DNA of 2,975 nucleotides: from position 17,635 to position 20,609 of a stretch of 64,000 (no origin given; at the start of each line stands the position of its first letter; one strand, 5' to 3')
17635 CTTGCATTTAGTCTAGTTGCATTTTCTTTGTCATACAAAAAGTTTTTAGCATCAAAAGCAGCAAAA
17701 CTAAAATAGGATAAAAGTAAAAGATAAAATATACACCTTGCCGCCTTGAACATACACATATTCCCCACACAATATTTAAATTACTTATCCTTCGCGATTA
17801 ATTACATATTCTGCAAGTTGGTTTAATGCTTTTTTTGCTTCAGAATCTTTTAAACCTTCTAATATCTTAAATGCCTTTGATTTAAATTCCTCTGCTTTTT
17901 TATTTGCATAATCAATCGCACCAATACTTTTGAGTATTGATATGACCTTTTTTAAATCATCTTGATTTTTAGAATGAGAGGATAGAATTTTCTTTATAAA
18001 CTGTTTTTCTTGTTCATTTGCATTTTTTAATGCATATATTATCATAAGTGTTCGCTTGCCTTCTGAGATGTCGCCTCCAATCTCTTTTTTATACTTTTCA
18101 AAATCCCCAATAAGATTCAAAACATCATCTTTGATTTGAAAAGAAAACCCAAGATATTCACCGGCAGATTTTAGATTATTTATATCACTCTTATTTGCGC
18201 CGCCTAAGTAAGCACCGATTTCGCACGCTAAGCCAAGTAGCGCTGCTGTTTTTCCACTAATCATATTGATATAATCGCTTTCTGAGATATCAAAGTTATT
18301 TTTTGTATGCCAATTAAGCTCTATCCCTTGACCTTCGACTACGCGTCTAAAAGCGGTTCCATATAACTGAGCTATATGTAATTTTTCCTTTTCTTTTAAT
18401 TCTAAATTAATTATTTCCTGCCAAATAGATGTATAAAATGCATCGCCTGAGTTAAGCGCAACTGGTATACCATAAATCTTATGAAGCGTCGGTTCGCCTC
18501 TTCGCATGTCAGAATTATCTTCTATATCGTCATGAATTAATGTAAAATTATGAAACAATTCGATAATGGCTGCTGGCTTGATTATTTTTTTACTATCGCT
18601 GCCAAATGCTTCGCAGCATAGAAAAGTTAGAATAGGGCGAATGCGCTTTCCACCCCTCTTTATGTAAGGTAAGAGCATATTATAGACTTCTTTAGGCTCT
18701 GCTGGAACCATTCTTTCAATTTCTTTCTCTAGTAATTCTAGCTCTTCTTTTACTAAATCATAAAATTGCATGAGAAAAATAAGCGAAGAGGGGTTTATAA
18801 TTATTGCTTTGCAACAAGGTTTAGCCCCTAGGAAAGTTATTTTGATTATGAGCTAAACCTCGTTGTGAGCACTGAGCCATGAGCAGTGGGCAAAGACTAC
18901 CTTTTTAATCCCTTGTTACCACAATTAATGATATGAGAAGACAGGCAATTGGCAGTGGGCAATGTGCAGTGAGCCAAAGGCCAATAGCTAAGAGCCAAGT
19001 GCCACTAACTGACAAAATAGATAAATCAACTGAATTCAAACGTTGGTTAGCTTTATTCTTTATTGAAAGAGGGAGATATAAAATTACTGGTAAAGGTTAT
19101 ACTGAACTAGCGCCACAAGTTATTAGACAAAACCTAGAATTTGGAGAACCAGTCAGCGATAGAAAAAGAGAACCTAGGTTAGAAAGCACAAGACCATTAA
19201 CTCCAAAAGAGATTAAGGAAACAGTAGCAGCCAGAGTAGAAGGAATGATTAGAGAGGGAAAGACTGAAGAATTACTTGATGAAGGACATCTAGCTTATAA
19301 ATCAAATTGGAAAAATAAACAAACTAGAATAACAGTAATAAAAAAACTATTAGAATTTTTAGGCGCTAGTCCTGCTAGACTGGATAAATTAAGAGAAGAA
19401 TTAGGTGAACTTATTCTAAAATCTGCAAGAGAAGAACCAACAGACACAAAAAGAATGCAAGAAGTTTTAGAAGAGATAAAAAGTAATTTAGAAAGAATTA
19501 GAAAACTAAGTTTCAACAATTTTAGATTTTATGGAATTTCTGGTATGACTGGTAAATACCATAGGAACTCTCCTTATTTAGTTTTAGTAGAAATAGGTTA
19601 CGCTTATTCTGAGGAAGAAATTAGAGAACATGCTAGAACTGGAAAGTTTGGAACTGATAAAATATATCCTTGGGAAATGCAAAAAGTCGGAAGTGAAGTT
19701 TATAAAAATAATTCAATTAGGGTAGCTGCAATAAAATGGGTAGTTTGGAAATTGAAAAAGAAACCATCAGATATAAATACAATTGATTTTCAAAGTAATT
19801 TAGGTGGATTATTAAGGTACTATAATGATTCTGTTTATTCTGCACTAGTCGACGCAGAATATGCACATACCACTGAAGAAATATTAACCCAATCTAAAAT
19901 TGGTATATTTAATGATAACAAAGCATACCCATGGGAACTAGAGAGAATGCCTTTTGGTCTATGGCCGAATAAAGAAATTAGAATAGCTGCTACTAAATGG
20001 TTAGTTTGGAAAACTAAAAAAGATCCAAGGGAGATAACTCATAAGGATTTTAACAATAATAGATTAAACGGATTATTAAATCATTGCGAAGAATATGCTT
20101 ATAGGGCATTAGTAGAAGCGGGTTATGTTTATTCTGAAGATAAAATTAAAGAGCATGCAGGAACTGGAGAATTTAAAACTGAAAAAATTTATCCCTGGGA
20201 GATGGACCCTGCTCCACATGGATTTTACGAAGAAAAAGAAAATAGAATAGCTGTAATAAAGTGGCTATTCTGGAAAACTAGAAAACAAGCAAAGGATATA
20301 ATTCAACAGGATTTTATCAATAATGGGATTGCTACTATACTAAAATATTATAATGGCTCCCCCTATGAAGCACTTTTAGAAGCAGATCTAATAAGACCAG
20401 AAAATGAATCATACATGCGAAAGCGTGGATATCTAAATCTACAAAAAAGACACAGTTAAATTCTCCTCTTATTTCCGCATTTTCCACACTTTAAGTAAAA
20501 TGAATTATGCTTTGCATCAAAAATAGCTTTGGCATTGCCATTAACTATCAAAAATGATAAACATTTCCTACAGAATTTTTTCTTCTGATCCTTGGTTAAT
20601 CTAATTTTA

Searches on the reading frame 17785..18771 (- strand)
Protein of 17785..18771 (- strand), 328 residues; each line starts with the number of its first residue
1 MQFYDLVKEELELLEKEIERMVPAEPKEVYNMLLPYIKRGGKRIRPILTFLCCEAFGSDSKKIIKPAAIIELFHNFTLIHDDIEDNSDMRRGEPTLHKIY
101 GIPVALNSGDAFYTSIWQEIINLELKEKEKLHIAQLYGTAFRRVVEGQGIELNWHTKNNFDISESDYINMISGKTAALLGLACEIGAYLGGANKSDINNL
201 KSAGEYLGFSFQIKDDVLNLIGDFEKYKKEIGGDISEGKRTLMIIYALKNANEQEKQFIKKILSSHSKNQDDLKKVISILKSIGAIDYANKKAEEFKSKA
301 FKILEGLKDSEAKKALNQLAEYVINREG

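Call 16: search_protein_families(library=pfam, proteins=[window:17785-18771:-], max_evalue=0.001)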
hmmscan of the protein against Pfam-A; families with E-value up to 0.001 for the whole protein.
window:17785-18771:- (328 aa): 1 family
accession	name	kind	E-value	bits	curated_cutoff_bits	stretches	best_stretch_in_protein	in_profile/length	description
PF00348.22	polyprenyl_synt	-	3.8e-73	246.2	27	1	28-279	3-250/251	Polyprenyl synthetase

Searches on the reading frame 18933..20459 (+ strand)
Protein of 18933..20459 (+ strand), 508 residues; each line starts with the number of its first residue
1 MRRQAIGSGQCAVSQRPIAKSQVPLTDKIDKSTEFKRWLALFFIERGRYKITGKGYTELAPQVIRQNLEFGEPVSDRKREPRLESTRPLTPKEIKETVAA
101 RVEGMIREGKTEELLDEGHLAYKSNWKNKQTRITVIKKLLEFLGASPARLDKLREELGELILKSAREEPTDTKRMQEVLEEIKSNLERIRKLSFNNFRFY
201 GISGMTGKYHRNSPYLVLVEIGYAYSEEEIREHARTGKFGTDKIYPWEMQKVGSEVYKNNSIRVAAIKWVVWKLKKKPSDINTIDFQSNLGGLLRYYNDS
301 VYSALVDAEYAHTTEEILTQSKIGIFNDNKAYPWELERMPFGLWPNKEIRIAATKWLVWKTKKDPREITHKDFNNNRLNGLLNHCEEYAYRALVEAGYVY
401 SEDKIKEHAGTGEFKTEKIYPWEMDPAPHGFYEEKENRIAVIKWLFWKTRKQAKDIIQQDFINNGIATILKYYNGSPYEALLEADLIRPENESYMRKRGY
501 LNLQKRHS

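Call 16: search_protein_families(library=pfam, proteins=[window:18933-20459:+], max_evalue=0.001)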
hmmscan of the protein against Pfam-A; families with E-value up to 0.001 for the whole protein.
window:18933-20459:+ (508 aa): 0 families

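Call 51: find_homologous_proteins(query=window:18933-20459:+, max_evalue=0.00001)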
Query window:18933-20459:+ (508 aa): 45 proteins with E <= 0.00001 among 8000 candidates.
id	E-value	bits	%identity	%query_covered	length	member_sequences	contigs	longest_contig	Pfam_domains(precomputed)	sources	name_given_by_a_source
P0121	0.0e+0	1161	100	100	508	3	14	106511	-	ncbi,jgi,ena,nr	ncbi:hypothetical protein J4450_03455 [Candidatus Micrarchaeota archaeon]|nr:hypothetical protein [C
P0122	1.9e-179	616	60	97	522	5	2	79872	-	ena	-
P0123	8.4e-178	610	62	80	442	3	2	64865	-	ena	-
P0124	5.1e-171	588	58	95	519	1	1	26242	-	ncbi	-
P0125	1.1e-162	560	64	80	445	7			-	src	-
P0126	1.8e-160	553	53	98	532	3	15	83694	-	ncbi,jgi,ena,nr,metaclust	ncbi:hypothetical protein J4450_06200 [Candidatus Micrarchaeota archaeon]|nr:hypothetical protein [C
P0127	3.5e-153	529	54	95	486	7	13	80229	-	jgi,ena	-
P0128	5.8e-151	522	39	99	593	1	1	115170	-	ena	-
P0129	3.5e-137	476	48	61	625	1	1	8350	-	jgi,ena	-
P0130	1.2e-136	475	47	93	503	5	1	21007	-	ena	-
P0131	1.7e-123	431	55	74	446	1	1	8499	-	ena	-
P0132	5.4e-122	426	62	60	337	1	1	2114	-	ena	-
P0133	3.1e-120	420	57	57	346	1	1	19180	-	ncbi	-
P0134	3.2e-114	401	47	75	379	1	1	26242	-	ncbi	-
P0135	5.6e-114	400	48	76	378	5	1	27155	-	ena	-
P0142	3.2e-99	351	40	95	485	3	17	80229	-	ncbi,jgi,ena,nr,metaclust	ncbi:hypothetical protein J4450_06610 [Candidatus Micrarchaeota archaeon]|nr:hypothetical protein [C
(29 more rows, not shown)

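Call 52: find_encoding_contigs(protein=P0126, flank=10000, max_places=1)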
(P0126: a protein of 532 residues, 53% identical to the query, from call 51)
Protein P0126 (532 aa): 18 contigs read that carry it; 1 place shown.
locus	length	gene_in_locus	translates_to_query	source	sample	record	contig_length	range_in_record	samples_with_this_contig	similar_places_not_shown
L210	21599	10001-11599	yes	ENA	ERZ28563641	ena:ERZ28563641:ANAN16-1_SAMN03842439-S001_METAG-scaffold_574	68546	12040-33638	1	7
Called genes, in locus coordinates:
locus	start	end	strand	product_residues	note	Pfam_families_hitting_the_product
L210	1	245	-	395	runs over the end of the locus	-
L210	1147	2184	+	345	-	-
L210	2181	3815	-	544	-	-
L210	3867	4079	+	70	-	-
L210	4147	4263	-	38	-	-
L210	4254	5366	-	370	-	PF00070:Pyr_redox (faint), PF07992:Pyr_redox_2, PF13450:NAD_binding_8 (faint), PF21706:FCSD_central (weak), PF07992:Pyr_redox_2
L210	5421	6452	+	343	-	-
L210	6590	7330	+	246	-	-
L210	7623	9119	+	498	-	PF00171:Aldedh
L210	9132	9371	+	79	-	-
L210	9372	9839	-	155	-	-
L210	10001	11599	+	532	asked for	-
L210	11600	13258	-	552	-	PF00202:Aminotran_3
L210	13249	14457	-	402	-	PF01118:Semialdhyde_dh (weak), PF01370:Epimerase (weak), PF03435:Sacchrp_dh_NADP, PF08659:KR (weak), PF13460:NAD_binding_10 (weak), PF16653:Sacchrp_dh_C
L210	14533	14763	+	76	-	-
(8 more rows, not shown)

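Call 53: find_encoding_contigs(protein=P0142, flank=10000, max_places=1)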
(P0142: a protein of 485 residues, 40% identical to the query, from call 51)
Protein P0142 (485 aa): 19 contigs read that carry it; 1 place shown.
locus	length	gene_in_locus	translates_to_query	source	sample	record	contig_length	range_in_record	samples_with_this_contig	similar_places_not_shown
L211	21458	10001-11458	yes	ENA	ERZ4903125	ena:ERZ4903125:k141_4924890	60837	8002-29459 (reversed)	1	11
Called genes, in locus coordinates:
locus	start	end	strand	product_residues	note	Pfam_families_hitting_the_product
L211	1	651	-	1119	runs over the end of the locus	PF02463:SMC_N, PF13175:AAA_15 (weak), PF13304:AAA_21 (faint), PF13476:AAA_23, PF02463:SMC_N, PF06470:SMC_hinge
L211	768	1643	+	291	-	PF00702:Hydrolase, PF13419:HAD_2 (weak)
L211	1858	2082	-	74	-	PF01423:LSM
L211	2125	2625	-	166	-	PF01936:NYN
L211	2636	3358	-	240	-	PF01026:TatD_DNase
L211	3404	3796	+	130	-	PF21485:IF5A-like_N, PF08207:EFP_N (weak), PF01287:eIF-5a (weak)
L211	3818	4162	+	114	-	PF01282:Ribosomal_S24e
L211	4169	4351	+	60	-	PF01599:Ribosomal_S27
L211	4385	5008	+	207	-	PF02517:Rce1-like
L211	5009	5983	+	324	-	PF00814:TsaD, PF22521:HypF_C_2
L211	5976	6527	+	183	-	-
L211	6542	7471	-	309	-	PF01678:DAP_epimerase (weak), PF02567:PhzC-PhzF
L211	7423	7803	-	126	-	PF01870:Hjc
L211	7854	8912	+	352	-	PF02985:HEAT (faint), PF13513:HEAT_EZ (faint), PF13646:HEAT_2 (faint)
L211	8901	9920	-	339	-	PF00288:GHMP_kinases_N, PF08544:GHMP_kinases_C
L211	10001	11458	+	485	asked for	-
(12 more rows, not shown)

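Call 54: find_encoding_contigs(protein=P0122, flank=10000, max_places=1)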
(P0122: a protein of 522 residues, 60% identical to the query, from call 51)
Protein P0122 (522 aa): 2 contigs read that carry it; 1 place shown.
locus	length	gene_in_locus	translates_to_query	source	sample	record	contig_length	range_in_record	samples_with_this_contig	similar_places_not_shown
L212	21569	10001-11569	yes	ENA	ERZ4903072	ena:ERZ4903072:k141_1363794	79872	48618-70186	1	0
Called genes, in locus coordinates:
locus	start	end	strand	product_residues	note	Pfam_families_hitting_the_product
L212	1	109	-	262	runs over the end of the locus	PF14805:THDPS_N_2, PF25084:LbH_EIF2B (faint), PF25087:GMPPB_C (faint), PF00132:Hexapep (weak), PF14602:Hexapep_2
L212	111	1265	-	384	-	PF00278:Orn_DAP_Arg_deC, PF02784:Orn_Arg_deC_N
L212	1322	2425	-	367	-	PF00155:Aminotran_1_2, PF00266:Aminotran_5, PF04864:Alliinase_C (weak)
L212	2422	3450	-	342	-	PF01118:Semialdhyde_dh, PF02800:Gp_dh_C (weak), PF22698:Semialdhyde_dhC_1 (weak), PF02774:Semialdhyde_dhC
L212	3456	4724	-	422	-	PF00696:AA_kinase, PF22468:ACT_9, PF13840:ACT_7 (weak), PF22468:ACT_9, PF01842:ACT (weak)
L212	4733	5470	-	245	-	PF01113:DapB_N, PF05173:DapB_C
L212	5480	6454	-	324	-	PF00701:DHDPS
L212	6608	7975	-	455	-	PF04326:SLFN_AlbA_2, PF13749:HATPase_c_4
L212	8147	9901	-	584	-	PF00501:AMP-binding, PF13193:AMP-binding_C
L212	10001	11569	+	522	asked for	-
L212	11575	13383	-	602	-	PF13607:Succ_CoA_lig (weak), PF00549:Ligase_CoA, PF00285:Citrate_synt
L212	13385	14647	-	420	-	PF08442:ATP-grasp_2, PF24948:Citrate_synth_N, PF16114:Citrate_bind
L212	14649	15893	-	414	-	PF00180:Iso_dh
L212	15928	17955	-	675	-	PF00330:Aconitase, PF28406:AcnX_3rd (weak), PF00694:Aconitase_C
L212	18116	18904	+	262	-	-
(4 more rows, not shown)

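Call 84: predict_structure(alignment_id=A5)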
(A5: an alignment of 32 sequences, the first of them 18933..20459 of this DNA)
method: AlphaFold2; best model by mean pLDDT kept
length: 508 residues; sequences in the alignment: 32
mean_pLDDT: 88.1   pTM: 0.77
mean pLDDT of the five models: 88.1, 87.4, 87.2, 87.0, 86.3
residues with pLDDT >= 90: 393; 70-90: 52; 50-70: 28; < 50: 35
segments of 3 or more residues with pLDDT < 50: 1-3, 5-28, 502-508
pLDDT, mean of each block of 10 residues (from residue 1): 39 40 46 92 94 90 65 55 69 88 92 92 93 96 93 95 95 95 94 93 94 94 97 96 94 88 97 96 94 93 97 98 96 94 94 98 96 95 91 97 95 95 90 95 96 94 93 93 95 78 42
secondary structure, 60 per line:
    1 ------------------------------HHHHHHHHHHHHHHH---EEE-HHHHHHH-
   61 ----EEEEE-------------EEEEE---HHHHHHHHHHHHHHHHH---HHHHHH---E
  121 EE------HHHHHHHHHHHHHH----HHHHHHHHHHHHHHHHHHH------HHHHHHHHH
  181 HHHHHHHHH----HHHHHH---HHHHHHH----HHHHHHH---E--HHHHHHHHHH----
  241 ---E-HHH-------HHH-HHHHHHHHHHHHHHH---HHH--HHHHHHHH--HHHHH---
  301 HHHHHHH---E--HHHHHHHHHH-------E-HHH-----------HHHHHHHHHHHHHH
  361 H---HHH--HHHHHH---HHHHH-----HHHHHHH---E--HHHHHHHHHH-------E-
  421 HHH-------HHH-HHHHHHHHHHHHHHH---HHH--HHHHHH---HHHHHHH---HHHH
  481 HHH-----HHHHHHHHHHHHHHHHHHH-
elements in order: H31-45 E49-51 H53-59 E65-69 E83-87 H91-107 H111-116 E120-122 H129-142 H147-165 H172-189 H194-199 H203-209 H214-220 H227-236 H260-274 H283-290 H293-297 H301-307 H314-323 H347-361 H370-375 H379-383 H389-395 H402-411 H435-449 H458-463 H467-473 H477-483 H489-507

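Call 86: fold_search(model_id=the predicted structure, library=pdb)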
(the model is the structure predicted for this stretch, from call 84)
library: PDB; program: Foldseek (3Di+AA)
matches with E <= 10: 191; with E <= 0.001: 0
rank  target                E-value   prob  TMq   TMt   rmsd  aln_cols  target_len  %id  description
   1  6yvd_A                3.5e-01  0.14  0.14  0.11  18.0       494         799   10  Head segment of the S.cerevisiae condensin holocomplex in presence of ATP (released 2020-07-22)
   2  8vzv_CCC              3.7e-01  0.10  0.10  0.14  30.3       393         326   11  Human TDO (hTDO) in complex with LM10 (released 2024-08-28)
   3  3msv_A                3.9e-01  0.07  0.09  0.11  26.3       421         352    8  The hypoxic regulator of sterol synthesis Nro1 is a nuclear import adaptor (released 2011-04-20)
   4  7nal_A                4.8e-01  0.14  0.12  0.13  23.4       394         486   10  Cryo-EM structure of activated human SARM1 in complex with NMN and 1AD (ARM and SAM domains) (released 2022-03-23)
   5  8fn4_3                4.8e-01  0.11  0.11  0.12  21.3       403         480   13  Cryo-EM structure of RNase-treated RESC-A in trypanosomal RNA editing (released 2023-07-19)
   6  9b17_C                5.3e-01  0.09  0.10  0.14  30.0       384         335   11  Crystal Structure of human Tryptophan 2,3-dioxygenase in complex with PAN1 inhibitor (released 2024-08-21)
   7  5f0j_A                6.8e-01  0.09  0.12  0.13  21.4       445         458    9  Structure of retromer VPS26-VPS35 subunits bound to SNX3 (released 2016-12-07)
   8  4uad_A                6.8e-01  0.08  0.10  0.12  20.2       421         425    7  Importin alpha 7 delta IBB in complex with Influenza PB2 Nuclear Localization Domain (released 2015-02-04)
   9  8p2l_A                7.1e-01  0.14  0.14  0.14  23.9       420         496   10  A CHIMERA construct containing human SARM1 ARM and SAM domains and C. elegans TIR domain. (released 2023-09-06)
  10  7sqc_J1               7.4e-01  0.08  0.12  0.12  22.4       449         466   13  Ciliary C1 central pair apparatus isolated from Chlamydomonas reinhardtii (released 2022-04-13)
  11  8usc_Y                7.8e-01  0.10  0.13  0.16  22.7       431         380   12  Nub1/Fat10-processing human 26S proteasome (released 2024-11-06)
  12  8vzv_AAA              7.8e-01  0.08  0.11  0.15  31.0       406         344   10  Human TDO (hTDO) in complex with LM10 (released 2024-08-28)
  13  7lcy_A                8.1e-01  0.13  0.15  0.19  24.2       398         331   13  Crystal structure of the ligand-free ARM domain from Drosophila SARM1 (released 2021-03-10)
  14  8vtq_A                8.1e-01  0.08  0.11  0.16  30.7       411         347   11  Crystal Structure of human Tryptophan 2,3-dioxygenase in complex with PPN3 inhibitor (released 2024-08-21)
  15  6pyz_C                8.1e-01  0.06  0.09  0.12  32.2       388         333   11  Crystal Structure of human Tryptophan 2,3-dioxygenase in complex with PF-06840003 in Active Site (released 2020-01-01)
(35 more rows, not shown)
